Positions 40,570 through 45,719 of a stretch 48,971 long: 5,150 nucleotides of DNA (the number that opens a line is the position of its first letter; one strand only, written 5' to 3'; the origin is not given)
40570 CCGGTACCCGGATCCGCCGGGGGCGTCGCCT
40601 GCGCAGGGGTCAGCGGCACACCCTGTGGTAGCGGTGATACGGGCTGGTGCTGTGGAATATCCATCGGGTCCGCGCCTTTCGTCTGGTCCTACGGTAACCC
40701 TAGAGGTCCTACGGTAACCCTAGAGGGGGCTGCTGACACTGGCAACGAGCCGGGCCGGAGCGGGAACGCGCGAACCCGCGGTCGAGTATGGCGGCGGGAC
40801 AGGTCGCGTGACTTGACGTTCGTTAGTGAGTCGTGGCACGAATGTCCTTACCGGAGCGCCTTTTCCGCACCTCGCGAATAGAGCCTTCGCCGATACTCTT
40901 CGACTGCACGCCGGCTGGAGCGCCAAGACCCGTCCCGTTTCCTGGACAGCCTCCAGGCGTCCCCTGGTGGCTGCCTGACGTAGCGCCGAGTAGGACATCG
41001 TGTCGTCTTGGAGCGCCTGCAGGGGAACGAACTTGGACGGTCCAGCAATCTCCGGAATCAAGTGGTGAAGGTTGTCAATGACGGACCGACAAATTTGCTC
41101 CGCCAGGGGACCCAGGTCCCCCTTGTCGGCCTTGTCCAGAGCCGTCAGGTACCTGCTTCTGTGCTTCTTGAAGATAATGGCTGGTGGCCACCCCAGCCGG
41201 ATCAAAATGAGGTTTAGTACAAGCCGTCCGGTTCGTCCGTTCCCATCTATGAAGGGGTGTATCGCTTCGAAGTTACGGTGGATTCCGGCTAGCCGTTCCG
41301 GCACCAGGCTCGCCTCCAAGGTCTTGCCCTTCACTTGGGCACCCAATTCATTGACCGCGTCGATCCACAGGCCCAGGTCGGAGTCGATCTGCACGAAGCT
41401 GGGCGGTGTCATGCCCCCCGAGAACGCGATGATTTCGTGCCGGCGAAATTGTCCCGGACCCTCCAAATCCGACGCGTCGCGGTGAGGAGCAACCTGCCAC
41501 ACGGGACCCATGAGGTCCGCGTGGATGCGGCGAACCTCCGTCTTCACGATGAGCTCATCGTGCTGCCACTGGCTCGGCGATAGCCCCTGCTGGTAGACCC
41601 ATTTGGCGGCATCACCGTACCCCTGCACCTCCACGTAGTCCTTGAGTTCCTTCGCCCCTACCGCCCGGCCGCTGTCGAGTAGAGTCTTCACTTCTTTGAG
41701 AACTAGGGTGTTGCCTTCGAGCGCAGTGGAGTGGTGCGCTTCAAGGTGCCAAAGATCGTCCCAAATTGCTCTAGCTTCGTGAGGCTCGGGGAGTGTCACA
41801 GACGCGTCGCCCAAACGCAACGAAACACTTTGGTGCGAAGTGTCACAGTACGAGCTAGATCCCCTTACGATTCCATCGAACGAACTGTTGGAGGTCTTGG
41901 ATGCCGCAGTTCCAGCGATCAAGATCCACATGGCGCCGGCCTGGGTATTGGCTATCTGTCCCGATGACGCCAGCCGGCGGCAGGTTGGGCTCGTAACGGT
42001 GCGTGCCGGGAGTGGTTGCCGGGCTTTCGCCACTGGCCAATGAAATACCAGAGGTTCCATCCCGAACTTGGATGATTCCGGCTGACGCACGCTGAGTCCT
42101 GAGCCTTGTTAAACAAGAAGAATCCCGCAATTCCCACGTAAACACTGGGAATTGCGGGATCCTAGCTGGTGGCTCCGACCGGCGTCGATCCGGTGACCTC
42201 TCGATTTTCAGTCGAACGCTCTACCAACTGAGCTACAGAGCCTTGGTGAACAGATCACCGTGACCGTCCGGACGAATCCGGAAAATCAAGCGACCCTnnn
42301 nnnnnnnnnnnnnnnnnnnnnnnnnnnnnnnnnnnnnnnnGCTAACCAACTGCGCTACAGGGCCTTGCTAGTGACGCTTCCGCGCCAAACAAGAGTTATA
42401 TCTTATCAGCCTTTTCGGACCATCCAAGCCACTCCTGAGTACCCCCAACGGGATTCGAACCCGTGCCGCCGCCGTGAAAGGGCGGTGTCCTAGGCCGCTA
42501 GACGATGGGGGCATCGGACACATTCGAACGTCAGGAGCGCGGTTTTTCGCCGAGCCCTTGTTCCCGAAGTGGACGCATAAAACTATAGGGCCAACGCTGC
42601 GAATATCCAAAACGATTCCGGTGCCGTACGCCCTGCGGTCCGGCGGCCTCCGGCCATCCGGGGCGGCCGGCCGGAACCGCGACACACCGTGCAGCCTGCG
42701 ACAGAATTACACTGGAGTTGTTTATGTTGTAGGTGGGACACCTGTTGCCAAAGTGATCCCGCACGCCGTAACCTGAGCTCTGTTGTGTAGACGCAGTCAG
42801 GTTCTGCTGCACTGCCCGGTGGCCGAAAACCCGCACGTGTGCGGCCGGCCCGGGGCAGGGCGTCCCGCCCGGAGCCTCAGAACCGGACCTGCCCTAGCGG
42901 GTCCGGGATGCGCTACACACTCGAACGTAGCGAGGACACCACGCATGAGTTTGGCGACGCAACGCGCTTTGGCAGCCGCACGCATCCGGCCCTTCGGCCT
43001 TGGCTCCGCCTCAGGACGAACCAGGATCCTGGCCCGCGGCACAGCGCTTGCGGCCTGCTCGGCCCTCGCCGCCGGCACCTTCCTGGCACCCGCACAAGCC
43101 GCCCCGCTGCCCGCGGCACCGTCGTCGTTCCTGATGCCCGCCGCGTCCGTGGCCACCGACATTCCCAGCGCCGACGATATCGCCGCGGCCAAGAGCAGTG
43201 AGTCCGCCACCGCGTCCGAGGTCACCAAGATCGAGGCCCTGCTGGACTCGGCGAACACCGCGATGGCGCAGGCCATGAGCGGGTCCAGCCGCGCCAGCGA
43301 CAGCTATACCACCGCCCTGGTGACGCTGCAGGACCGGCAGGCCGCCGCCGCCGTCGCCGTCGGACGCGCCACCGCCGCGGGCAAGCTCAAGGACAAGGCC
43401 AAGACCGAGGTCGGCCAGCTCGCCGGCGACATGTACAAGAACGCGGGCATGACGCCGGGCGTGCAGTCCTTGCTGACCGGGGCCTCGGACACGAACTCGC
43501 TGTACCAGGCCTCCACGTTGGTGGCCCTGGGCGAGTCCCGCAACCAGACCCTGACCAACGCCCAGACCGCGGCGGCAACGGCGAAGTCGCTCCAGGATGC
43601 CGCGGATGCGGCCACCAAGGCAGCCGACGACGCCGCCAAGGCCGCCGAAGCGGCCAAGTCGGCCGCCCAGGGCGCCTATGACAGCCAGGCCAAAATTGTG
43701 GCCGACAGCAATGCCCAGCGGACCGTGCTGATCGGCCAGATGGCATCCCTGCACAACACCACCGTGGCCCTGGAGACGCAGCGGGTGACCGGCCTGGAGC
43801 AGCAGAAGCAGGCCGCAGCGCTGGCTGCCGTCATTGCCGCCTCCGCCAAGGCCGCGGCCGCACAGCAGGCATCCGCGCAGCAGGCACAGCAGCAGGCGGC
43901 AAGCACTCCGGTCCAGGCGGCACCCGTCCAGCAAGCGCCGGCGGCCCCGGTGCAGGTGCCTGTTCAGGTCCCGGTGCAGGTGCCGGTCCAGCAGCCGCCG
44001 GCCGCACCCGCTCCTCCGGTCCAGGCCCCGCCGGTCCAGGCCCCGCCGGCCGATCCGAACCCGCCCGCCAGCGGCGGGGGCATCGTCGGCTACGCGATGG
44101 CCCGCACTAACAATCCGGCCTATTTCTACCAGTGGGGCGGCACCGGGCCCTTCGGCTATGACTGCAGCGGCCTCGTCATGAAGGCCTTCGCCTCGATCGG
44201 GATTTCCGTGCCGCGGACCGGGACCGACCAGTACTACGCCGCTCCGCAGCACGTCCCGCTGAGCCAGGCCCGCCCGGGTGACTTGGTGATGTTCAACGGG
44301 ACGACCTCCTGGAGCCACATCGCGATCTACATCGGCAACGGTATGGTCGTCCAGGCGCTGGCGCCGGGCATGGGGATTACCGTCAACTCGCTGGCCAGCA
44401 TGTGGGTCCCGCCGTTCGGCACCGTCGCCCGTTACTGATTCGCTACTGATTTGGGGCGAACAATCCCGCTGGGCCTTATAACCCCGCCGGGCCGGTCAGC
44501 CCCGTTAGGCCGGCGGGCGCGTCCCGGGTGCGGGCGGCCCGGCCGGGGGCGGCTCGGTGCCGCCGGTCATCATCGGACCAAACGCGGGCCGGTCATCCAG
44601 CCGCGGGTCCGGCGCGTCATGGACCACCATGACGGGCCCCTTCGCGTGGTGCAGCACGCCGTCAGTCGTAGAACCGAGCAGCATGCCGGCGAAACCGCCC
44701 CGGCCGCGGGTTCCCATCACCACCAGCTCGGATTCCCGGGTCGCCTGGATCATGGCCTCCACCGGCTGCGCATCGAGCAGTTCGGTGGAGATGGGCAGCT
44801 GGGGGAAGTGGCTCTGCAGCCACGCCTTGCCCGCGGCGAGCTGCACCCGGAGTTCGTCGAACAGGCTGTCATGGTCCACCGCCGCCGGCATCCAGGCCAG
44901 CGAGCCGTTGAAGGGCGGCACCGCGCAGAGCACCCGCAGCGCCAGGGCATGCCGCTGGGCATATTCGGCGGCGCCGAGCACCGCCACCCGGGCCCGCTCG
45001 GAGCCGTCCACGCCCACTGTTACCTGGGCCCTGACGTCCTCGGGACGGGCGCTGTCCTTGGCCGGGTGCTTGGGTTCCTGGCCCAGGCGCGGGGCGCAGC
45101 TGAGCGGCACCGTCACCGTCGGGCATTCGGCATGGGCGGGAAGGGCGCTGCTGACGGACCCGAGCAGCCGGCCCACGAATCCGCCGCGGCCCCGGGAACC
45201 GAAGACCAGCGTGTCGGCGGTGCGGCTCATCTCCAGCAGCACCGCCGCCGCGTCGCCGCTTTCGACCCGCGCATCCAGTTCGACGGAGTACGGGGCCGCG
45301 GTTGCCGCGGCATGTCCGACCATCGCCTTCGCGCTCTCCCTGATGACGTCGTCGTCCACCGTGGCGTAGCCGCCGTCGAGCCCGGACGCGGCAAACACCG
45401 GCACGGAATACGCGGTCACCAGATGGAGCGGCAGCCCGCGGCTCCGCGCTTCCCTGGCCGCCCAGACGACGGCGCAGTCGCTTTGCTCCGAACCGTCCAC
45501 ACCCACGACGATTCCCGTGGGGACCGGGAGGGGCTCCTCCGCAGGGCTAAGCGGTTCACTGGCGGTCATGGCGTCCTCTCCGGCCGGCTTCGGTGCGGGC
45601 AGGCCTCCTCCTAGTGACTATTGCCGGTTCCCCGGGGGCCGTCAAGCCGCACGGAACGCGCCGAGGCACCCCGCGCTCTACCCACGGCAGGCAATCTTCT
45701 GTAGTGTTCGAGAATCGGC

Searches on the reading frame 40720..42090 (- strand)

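Call 45: search_protein_families(library=pfam, proteins=[window:40720-42090:-])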
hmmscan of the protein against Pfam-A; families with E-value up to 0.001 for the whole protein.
window:40720-42090:- (456 aa): 1 family
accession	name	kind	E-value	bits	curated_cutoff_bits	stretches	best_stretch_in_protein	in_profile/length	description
PF02661.23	Fic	-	9e-14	52.5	24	1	184-296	5-93/93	Fic/DOC family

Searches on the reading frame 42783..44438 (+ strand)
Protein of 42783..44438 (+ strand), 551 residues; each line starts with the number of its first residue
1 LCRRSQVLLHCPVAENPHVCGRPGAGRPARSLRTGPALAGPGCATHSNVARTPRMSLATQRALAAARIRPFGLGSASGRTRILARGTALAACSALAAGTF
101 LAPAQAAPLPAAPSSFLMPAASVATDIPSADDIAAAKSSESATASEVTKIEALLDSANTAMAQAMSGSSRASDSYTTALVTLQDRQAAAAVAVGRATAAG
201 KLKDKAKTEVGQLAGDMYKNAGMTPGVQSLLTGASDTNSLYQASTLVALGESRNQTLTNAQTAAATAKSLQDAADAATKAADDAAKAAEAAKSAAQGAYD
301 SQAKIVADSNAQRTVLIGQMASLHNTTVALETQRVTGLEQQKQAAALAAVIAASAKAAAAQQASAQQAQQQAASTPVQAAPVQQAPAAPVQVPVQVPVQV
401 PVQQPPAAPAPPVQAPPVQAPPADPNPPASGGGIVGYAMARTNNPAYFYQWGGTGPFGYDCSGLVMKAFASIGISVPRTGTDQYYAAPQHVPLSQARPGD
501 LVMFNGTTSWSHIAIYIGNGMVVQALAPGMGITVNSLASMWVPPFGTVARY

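Call 45: search_protein_families(library=pfam, proteins=[window:42783-44438:+])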
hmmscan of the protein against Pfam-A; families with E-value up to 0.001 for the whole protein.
window:42783-44438:+ (551 aa): 1 family
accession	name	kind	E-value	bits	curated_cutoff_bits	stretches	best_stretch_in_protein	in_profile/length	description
PF00877.26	NLPC_P60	-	3.9e-24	85.1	23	1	449-541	4-96/105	NlpC/P60 family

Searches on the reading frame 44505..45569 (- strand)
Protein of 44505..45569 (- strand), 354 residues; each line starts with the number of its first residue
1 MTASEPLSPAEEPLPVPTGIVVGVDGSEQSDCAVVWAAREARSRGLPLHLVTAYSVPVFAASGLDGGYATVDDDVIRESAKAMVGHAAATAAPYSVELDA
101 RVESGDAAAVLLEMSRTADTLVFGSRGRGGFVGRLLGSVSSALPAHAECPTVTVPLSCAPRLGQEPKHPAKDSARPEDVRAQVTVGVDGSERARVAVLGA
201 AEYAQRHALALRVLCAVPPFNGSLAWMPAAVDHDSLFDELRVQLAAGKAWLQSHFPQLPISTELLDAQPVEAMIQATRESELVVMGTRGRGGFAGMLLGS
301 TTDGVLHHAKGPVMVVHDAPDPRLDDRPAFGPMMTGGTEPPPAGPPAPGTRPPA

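Call 45: search_protein_families(library=pfam, proteins=[window:44505-45569:-])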
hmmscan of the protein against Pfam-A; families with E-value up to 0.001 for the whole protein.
window:44505-45569:- (354 aa): 1 family
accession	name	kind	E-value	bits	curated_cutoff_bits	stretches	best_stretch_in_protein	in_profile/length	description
PF00582.32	Usp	-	3.9e-46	157.5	24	2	20-155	5-141/141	Universal stress protein family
